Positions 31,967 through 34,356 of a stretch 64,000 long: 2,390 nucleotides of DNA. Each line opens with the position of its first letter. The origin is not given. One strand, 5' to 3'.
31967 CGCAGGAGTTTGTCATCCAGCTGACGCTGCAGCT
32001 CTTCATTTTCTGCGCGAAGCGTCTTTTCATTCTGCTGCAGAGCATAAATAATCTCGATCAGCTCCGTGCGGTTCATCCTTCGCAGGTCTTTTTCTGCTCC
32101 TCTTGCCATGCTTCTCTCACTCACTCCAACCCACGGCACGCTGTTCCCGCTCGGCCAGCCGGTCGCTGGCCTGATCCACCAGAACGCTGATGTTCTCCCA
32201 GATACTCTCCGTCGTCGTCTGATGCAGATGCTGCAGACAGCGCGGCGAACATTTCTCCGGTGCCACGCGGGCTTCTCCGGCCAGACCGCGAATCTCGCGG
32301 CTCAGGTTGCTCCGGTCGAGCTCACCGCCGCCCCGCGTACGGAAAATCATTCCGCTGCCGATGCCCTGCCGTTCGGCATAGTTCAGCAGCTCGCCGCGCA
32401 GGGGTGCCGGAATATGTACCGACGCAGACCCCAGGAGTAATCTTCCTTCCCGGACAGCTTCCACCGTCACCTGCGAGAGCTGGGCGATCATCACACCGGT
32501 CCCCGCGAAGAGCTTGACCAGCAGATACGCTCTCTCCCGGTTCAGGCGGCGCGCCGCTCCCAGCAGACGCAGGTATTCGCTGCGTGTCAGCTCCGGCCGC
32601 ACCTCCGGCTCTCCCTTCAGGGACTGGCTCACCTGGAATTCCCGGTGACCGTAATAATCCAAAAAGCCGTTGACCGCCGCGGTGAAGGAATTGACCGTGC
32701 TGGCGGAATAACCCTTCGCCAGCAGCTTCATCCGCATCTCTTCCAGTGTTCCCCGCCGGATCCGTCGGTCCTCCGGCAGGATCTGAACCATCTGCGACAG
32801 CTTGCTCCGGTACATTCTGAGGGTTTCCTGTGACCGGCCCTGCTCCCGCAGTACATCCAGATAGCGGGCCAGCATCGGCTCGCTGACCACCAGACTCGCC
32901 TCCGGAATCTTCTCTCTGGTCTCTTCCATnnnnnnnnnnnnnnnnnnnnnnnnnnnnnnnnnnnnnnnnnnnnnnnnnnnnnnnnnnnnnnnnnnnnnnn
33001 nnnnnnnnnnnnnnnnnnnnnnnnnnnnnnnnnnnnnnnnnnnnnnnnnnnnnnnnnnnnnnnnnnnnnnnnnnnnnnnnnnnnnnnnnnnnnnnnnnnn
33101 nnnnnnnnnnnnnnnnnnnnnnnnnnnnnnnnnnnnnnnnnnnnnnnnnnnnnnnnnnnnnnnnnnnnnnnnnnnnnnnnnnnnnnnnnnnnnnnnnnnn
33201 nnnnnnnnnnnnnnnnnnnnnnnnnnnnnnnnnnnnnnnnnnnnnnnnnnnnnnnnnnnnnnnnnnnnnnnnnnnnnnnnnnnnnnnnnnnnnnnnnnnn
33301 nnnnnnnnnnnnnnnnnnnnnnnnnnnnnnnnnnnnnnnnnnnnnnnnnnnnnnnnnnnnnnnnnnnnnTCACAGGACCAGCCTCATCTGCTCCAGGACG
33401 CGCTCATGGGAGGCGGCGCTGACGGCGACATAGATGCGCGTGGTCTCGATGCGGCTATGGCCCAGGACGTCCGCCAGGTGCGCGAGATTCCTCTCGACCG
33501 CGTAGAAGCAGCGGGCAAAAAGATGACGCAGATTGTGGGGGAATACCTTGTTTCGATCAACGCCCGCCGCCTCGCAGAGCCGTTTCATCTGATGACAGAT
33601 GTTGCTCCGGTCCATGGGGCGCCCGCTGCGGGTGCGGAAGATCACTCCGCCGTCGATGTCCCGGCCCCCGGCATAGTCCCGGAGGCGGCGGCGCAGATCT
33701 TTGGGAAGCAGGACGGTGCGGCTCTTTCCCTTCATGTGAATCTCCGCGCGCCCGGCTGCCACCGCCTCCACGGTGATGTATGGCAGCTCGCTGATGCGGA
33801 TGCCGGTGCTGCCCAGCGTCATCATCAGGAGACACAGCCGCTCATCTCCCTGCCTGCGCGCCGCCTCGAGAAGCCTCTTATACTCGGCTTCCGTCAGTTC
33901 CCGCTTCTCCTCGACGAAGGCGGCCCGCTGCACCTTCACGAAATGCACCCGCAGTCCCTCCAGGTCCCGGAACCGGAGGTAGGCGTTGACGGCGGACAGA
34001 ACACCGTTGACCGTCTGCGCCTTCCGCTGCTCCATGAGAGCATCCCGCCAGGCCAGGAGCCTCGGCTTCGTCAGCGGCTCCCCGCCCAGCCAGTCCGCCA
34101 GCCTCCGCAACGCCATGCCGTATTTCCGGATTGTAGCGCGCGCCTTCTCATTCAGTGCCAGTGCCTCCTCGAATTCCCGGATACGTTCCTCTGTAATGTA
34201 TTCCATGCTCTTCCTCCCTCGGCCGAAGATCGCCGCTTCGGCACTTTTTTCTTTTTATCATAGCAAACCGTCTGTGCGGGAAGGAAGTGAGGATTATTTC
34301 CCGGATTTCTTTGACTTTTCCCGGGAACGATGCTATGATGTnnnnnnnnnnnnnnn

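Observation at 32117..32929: Catalytically dead tyrosine-recombinase paralogue is the first gene downstream of the putative switch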

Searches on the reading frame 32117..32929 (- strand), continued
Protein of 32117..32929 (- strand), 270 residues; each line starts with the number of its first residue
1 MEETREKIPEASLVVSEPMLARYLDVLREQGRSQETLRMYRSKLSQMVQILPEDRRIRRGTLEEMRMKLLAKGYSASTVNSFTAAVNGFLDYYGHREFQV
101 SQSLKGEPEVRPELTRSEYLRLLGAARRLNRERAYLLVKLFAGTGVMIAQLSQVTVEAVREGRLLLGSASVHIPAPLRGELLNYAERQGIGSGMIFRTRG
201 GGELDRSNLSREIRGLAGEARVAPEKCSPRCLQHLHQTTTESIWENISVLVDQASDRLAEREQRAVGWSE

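Call 72: find_encoding_contigs(protein=P0007, flank=6000, max_places=4)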
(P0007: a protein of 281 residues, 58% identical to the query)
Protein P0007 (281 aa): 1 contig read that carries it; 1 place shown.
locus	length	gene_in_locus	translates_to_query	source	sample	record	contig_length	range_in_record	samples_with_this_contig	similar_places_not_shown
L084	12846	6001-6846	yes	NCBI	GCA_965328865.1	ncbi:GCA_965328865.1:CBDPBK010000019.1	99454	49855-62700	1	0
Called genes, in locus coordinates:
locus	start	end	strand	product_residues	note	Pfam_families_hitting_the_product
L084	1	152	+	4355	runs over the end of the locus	-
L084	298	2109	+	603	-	PF17802:SpaA, PF00746:Gram_pos_anchor (weak)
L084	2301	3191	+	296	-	PF04203:Sortase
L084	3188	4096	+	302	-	PF04203:Sortase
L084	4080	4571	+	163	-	-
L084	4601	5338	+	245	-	PF16555:GramPos_pilinD1 (weak), PF17802:SpaA (weak)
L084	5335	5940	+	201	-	PF04203:Sortase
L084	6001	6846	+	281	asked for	PF02899:Phage_int_SAM_1 (weak), PF00589:Phage_integrase (weak)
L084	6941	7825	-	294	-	PF00126:HTH_1, PF03466:LysR_substrate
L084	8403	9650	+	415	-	PF05221:AdoHcyase, PF02826:2-Hacid_dh_C, PF00670:AdoHcyase_NAD, PF07991:KARI_N (weak)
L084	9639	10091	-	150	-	PF01252:Peptidase_A8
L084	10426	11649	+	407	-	PF05698:Trigger_C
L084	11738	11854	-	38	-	-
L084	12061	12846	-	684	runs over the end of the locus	PF00133:tRNA-synt_1, PF01406:tRNA-synt_1e (weak), PF01921:tRNA-synt_1f (faint), PF09334:tRNA-synt_1g, PF00133:tRNA-synt_1, PF19303:Anticodon_3, PF08264:Anticodon_1, PF01588:tRNA_bind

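Call 79: search_dna_similar(query=window:32117-32929:-, collection=plasmids, mode=protein, max_evalue=1e-20, max_rows=10)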
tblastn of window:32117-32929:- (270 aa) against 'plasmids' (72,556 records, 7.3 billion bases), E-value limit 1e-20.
Records with a match: 1; places in all: 1; records where one place covers at least 80% of the query: 1.
Best place of each record, by identity: <60% 1.
By first word of the organism name: Monoglobus 1.
By predicted mobility (MOB-suite, as given by PLSDB): non-mobilizable 1.
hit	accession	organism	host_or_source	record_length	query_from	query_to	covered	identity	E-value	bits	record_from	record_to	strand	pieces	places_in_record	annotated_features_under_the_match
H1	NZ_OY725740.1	Monoglobus pectinilyticus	-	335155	1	252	93%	33.1%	2e-27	118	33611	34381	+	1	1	tyrosine-type recombinase/integrase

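Call 80: search_dna_similar(query=window:32117-32929:-, collection=phages, mode=protein, max_evalue=1e-20, max_rows=10)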
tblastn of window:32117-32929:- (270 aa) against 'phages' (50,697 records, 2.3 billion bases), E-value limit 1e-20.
No match.

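Call 84: find_encoding_contigs(protein=P0094, flank=4000, max_places=3)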
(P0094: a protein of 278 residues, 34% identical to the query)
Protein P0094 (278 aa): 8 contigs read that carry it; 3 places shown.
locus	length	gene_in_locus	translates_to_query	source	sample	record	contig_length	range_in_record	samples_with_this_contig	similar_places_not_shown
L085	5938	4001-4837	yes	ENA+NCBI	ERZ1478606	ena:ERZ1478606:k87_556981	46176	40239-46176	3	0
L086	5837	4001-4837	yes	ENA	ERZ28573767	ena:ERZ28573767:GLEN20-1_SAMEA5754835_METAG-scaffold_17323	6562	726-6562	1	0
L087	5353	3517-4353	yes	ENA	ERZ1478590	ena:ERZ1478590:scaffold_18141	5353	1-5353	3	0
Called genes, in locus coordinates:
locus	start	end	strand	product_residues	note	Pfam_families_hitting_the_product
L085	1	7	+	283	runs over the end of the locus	PF00239:Resolvase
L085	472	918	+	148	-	PF14018:DUF4234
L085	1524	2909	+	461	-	PF12773:DZR (faint), PF13240:Zn_Ribbon_1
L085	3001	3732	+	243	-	-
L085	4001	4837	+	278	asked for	PF00589:Phage_integrase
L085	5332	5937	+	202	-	?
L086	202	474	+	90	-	-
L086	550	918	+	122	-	PF14018:DUF4234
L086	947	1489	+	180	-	-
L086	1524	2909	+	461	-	PF12773:DZR (faint), PF13240:Zn_Ribbon_1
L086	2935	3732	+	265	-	-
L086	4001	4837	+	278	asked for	PF00589:Phage_integrase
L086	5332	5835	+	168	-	?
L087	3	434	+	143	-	?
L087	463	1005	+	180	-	-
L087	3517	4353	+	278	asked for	PF00589:Phage_integrase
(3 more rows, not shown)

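Call 85: find_encoding_contigs(protein=P0105, flank=4000, max_places=3)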
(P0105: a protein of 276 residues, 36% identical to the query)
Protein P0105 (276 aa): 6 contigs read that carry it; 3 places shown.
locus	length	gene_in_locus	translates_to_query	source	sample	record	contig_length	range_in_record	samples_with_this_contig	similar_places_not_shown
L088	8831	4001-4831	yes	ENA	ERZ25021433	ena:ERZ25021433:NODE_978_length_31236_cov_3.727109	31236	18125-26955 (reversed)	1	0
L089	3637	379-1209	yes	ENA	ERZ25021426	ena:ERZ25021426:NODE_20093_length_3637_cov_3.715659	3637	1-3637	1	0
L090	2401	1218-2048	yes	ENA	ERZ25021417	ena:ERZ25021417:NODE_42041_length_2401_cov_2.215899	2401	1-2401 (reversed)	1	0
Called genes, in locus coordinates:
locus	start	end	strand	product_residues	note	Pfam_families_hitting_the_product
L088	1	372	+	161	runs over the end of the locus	PF12844:HTH_19 (weak), PF13413:HTH_25 (faint), PF13560:HTH_31 (weak), PF01381:HTH_3 (weak)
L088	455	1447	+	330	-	PF13310:Virulence_RhuM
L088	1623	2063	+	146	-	PF08769:Spo0A_C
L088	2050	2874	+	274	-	PF14285:DUF4367 (weak)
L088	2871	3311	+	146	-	-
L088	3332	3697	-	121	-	PF00072:Response_reg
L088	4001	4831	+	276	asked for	PF02899:Phage_int_SAM_1, PF00589:Phage_integrase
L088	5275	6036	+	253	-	PF02706:Wzz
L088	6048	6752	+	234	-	PF01656:CbiA, PF10609:ParA (weak), PF13614:AAA_31, PF02374:ArsA_ATPase (faint)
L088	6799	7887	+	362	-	-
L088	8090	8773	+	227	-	PF02397:Bac_transf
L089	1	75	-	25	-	?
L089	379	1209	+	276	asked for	PF02899:Phage_int_SAM_1, PF00589:Phage_integrase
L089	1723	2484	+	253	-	PF02706:Wzz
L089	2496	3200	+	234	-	PF01656:CbiA, PF10609:ParA (weak), PF13614:AAA_31, PF02374:ArsA_ATPase (faint)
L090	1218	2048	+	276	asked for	PF02899:Phage_int_SAM_1, PF00589:Phage_integrase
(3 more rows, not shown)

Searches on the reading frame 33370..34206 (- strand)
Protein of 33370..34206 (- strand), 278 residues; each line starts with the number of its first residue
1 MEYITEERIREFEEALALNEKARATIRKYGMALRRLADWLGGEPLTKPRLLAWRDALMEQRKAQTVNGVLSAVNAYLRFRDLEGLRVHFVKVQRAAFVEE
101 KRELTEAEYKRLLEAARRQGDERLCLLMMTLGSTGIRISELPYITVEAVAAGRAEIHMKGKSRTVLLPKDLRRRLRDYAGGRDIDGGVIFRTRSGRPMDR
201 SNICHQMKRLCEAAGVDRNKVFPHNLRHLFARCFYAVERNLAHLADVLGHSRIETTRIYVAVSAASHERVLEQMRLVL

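Call 4: search_protein_families(library=pfam, proteins=[window:33370-34206:-], max_evalue=0.1)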
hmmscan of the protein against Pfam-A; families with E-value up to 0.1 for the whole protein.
window:33370-34206:- (278 aa): 3 families
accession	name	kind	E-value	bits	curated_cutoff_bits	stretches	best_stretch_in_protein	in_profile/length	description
PF00589.27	Phage_integrase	-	7.6e-26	91.3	27.1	1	103-264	2-170/172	Phage integrase family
PF02899.23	Phage_int_SAM_1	-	3.4e-05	24.5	22.3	1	9-80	1-79/83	Phage integrase, N-terminal SAM-like domain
PF11917.13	DUF3435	-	0.027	13.9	25.8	1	191-255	166-230/418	Protein of unknown function (DUF3435)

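Call 27: search_protein_families(library=ncbifam, proteins=[window:33370-34206:-], max_evalue=0.01)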
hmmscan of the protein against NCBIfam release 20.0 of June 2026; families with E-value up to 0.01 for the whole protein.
window:33370-34206:- (278 aa): 10 families
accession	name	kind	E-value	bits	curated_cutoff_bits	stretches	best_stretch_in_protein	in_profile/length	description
NF040815.2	recomb_XerA_Arch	equivalog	2.8e-36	125.4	220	1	11-267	2-259/263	site-specific tyrosine recombinase/integron integrase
NF001399.0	PRK00283.1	subfamily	2.3e-28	99.3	279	1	5-272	5-293/300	tyrosine recombinase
TIGR02225.1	recomb_XerD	equivalog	1.5e-27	96.7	329.6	1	11-273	2-285/290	site-specific tyrosine recombinase XerD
TIGR02224.1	recomb_XerC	equivalog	5.7e-26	91.6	335.15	1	11-271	2-286/295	tyrosine recombinase XerC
NF003462.0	PRK05084.1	equivalog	4.2e-12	45.5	267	1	121-274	195-356/360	tyrosine recombinase XerS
TIGR02249.1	integrase_gron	subfamily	1.3e-11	44.4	265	2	198-270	237-308/315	integron integrase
NF002331.0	PRK01287.1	subfamily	8.1e-09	34.9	371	1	125-270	165-320/365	site-specific tyrosine recombinase XerC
NF011946.0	PRK15417.1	equivalog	2.6e-07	30.1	435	1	202-265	256-318/337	integron integrase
NF007370.0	PRK09870.1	subfamily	6.7e-06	25.9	221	1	99-268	8-185/200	tyrosine-type DNA invertase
NF007371.0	PRK09871.1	subfamily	0.00013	21.6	222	1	100-276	3-188/198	tyrosine-type DNA invertase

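Call 62: predict_structure(alignment_id=A3)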
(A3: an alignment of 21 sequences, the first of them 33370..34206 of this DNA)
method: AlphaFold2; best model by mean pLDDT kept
length: 278 residues; sequences in the alignment: 21
mean_pLDDT: 84.6   pTM: 0.63
mean pLDDT of the five models: 84.6, 84.5, 81.9, 81.4, 80.6
residues with pLDDT >= 90: 131; 70-90: 111; 50-70: 26; < 50: 10
segments of 3 or more residues with pLDDT < 50: 94-97, 253-256
pLDDT, mean of each block of 10 residues (from residue 1): 90 89 85 95 93 89 81 92 87 53 86 94 95 88 95 86 87 96 94 89 90 88 80 77 60 49 76 84
secondary structure, 60 per line:
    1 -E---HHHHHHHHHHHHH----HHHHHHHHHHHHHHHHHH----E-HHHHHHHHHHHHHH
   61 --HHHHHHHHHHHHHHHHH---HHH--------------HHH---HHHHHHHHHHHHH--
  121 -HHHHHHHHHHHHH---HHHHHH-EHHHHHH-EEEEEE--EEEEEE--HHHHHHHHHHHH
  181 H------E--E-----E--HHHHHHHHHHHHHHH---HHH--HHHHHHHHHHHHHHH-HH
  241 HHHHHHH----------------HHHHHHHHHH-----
elements in order: H6-18 H23-40 H47-60 H63-79 H106-118 H122-134 H138-143 H146-151 E153-158 E161-166 H169-181 H200-214 H223-237 H239-247 H264-273
